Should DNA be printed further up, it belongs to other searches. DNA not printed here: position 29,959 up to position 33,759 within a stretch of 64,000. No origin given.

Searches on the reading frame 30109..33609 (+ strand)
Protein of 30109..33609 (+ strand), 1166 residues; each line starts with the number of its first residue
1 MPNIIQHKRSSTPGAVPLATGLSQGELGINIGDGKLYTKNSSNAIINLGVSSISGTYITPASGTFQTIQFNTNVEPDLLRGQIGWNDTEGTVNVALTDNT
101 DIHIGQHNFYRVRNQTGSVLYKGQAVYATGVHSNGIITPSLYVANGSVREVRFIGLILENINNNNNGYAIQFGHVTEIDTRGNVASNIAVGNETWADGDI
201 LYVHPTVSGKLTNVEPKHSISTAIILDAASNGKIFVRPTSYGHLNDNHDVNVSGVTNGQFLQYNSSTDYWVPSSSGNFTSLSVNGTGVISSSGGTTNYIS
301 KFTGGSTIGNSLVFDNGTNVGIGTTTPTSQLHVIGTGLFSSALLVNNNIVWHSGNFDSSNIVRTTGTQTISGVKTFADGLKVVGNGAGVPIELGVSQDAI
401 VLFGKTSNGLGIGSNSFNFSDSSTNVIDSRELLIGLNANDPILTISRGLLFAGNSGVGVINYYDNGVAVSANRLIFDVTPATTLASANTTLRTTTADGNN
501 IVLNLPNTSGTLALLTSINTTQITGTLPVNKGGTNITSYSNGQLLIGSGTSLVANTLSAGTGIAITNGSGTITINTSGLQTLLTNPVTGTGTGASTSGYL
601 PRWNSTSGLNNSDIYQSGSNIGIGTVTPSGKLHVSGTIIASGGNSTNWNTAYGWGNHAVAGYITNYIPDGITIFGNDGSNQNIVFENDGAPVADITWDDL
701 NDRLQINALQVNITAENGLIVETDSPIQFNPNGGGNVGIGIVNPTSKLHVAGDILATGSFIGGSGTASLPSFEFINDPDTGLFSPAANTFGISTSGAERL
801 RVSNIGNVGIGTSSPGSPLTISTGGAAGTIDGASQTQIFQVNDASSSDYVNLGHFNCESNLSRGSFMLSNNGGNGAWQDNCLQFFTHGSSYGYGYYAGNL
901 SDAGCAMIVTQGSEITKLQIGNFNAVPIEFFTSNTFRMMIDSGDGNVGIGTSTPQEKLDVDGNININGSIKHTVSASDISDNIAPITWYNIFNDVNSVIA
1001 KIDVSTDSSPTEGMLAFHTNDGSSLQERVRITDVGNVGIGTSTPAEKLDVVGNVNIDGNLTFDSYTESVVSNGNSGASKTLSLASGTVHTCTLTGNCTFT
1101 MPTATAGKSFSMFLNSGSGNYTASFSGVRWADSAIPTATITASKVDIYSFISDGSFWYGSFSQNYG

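Call 9: search_protein_families(library=phrogs, proteins=[window:30109-33609:+])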
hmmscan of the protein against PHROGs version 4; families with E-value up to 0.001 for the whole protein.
window:30109-33609:+ (1166 aa): 7 families
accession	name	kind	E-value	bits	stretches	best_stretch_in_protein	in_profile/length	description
phrog_9942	-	tail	1.6e-20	73.8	2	932-1057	643-747/1178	tail fiber protein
phrog_18345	-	tail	2.8e-15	56.7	2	929-1085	332-494/956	tail fiber protein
phrog_1699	-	tail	1e-12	48.5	1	5-50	7-52/1000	long tail fiber protein distal subunit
phrog_31660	-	tail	1.3e-07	32.6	1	517-601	57-137/182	tail fiber protein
phrog_29752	-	unknown function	2.4e-06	28.4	1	3-72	3-74/195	-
phrog_28668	-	unknown function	4.7e-05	24.4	0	937-969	22-54/153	-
phrog_5906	-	unknown function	0.00094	20.2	0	934-967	30-63/197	-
